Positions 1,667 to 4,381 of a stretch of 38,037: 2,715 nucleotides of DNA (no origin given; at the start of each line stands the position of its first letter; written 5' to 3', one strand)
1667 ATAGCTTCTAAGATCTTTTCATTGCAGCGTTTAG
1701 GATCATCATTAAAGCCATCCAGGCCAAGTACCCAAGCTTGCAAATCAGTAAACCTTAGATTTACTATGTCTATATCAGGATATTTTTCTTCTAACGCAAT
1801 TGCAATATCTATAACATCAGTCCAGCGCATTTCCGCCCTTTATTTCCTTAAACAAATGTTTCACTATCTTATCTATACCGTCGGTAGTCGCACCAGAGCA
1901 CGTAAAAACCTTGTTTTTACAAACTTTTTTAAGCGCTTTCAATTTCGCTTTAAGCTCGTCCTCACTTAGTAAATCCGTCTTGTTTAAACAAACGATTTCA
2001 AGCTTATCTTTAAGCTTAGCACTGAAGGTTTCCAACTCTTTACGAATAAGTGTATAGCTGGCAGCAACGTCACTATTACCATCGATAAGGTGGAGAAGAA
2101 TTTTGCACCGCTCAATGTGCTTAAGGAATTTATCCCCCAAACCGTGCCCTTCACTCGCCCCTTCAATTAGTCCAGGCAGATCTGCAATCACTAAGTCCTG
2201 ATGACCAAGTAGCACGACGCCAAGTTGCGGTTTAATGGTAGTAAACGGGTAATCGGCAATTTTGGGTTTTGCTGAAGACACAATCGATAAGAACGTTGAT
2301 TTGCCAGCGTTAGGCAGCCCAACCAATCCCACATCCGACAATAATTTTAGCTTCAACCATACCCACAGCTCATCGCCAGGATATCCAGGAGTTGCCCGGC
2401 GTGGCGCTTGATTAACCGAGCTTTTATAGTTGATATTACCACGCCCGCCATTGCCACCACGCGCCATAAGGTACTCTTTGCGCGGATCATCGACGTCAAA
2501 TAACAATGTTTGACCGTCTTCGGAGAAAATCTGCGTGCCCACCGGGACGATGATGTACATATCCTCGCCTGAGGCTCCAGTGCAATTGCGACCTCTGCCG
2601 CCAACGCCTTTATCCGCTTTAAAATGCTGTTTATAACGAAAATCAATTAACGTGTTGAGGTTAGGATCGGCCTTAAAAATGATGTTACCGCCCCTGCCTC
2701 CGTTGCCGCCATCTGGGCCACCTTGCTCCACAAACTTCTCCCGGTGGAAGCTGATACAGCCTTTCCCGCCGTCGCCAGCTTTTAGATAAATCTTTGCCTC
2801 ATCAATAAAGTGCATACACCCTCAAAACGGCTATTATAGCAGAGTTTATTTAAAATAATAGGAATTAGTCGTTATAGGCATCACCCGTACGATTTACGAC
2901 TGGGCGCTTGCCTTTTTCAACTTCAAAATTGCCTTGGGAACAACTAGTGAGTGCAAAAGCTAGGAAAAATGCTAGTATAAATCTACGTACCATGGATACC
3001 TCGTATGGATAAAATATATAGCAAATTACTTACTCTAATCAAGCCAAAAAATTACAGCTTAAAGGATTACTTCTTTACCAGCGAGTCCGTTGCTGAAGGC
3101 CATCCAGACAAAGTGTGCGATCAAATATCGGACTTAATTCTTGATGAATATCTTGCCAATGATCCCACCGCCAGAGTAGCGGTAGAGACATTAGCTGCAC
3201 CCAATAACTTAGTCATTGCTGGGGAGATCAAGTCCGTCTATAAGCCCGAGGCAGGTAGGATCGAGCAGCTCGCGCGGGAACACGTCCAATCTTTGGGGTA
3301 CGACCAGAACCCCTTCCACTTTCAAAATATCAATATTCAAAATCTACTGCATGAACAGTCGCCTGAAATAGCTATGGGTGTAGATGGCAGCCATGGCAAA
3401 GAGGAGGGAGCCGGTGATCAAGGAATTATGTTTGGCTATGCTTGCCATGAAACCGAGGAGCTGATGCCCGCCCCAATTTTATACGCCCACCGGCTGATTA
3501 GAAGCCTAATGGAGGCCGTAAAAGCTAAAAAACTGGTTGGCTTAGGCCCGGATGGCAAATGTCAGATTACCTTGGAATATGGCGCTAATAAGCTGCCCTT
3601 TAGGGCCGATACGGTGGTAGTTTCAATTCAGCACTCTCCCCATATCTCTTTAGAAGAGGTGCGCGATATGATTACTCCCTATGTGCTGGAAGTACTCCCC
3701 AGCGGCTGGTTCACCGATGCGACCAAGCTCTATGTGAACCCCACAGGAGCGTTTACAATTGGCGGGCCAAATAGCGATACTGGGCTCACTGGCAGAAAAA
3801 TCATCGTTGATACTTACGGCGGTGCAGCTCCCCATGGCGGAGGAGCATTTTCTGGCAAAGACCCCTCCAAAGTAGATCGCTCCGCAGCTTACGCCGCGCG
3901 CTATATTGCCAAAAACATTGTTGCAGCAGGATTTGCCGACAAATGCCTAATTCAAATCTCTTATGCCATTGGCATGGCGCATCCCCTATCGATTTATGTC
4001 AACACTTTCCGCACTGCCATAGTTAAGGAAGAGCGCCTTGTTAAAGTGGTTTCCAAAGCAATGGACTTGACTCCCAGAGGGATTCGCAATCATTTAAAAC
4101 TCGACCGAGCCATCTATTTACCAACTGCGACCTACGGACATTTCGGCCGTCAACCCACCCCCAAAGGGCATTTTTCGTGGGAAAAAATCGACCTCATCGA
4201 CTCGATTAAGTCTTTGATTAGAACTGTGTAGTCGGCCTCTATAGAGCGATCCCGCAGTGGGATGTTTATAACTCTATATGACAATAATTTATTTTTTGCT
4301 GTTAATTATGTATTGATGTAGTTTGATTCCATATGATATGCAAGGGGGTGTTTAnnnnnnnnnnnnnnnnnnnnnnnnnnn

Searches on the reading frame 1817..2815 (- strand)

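Call 24: search_protein_families(library=pfam, proteins=[window:1817-2815:-], max_evalue=0.00001)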
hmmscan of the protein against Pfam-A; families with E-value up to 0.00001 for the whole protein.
window:1817-2815:- (332 aa): 3 families
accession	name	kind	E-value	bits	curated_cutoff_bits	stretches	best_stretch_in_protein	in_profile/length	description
PF01018.28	GTP1_OBG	-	1.7e-61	206.8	27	1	4-158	1-155/155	GTP1/OBG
PF01926.29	MMR_HSR1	-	1.8e-24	86.5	21.9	1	161-279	1-113/113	50S ribosome-binding GTPase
PF02421.24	FeoB_N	-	1.6e-13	50.9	27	1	162-320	3-155/156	Ferrous iron transport protein B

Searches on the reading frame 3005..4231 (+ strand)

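Call 24: search_protein_families(library=pfam, proteins=[window:3005-4231:+], max_evalue=0.00001)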
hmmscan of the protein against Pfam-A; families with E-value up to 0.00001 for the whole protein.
window:3005-4231:+ (408 aa): 3 families
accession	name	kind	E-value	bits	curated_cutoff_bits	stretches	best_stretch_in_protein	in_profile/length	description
PF02773.21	S-AdoMet_synt_C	-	4.4e-64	215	25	1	252-394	1-138/138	S-adenosylmethionine synthetase, C-terminal domain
PF02772.21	S-AdoMet_synt_M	-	5.6e-39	133.4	29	1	133-250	1-120/120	S-adenosylmethionine synthetase, central domain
PF00438.25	S-AdoMet_synt_N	-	6.7e-33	113.6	33.1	1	22-120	2-99/99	S-adenosylmethionine synthetase, N-terminal domain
